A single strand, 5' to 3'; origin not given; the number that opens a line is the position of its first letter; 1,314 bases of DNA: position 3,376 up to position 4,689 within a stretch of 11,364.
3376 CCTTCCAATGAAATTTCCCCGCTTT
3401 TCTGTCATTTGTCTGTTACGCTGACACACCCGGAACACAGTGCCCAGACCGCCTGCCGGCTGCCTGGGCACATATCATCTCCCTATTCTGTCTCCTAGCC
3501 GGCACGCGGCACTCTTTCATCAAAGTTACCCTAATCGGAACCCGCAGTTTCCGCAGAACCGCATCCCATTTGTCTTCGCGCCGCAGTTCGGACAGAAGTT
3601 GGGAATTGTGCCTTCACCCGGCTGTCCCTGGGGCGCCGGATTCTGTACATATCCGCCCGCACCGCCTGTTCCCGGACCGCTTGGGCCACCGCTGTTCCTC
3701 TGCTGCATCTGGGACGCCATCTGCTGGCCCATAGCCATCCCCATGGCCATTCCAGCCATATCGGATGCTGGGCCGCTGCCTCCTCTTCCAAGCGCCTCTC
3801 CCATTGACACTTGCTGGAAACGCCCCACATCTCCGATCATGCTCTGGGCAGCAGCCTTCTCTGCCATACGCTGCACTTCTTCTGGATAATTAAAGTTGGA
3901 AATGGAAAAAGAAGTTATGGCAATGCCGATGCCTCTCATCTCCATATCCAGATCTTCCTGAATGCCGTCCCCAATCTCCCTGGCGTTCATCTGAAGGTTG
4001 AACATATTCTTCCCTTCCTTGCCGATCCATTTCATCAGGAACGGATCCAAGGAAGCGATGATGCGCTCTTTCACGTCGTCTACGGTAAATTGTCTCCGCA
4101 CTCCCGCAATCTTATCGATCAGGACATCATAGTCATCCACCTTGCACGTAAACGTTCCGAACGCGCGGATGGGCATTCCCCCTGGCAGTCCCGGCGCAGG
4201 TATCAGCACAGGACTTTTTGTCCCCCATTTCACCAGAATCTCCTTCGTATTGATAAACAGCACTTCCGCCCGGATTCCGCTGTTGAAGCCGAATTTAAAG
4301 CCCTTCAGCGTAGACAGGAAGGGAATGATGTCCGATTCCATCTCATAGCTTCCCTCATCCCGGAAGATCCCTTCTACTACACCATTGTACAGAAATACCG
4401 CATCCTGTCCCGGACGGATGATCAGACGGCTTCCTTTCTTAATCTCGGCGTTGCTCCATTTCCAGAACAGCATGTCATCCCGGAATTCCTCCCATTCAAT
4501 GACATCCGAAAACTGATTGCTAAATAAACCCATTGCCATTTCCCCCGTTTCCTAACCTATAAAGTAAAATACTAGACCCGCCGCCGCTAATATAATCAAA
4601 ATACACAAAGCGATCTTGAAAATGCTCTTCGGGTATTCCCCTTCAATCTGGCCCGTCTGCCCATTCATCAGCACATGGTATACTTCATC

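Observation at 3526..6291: PspA - zinc-ribbon membrane protein - SPFH protein operon: a reduced version of the B. subtilis pspA-ydjGHI module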

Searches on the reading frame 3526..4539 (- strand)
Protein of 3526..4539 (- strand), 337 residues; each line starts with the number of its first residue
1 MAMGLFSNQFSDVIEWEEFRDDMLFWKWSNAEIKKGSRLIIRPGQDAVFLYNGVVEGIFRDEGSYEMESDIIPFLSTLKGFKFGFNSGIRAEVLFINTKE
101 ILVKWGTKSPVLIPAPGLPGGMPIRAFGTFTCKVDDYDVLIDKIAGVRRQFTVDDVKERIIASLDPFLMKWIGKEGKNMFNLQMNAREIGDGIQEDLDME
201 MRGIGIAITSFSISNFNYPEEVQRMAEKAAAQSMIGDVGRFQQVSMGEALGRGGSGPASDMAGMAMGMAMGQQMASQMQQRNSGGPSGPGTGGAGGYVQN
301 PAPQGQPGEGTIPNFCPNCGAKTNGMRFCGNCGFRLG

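Call 4: search_protein_families(library=pfam, proteins=[window:3526-4539:-], max_evalue=0.01)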
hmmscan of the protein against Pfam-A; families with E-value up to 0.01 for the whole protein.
window:3526-4539:- (337 aa): 4 families
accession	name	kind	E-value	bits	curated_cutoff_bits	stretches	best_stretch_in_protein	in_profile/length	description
PF13421.11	Band_7_1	-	3.2e-45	154.8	24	1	29-231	7-208/211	SPFH domain-Band 7 family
PF01145.31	Band_7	-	2.4e-06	28.2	23.6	1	40-233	2-162/176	SPFH domain / Band 7 family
PF13248.11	Zn_ribbon_3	-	3.1e-05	23.7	27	1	316-334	5-24/26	zinc-ribbon domain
PF13240.11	Zn_Ribbon_1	-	0.00047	20.3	25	1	315-336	1-23/23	zinc-ribbon domain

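Call 6: search_protein_families(library=ncbifam, proteins=[window:3526-4539:-], max_evalue=0.01)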
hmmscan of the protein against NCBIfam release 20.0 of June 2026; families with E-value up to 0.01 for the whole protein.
window:3526-4539:- (337 aa): 0 families

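Call 34: search_protein_families(library=padloc, proteins=[window:3526-4539:-], max_evalue=0.001)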
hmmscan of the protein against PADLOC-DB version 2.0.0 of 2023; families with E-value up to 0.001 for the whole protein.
window:3526-4539:- (337 aa): 0 families
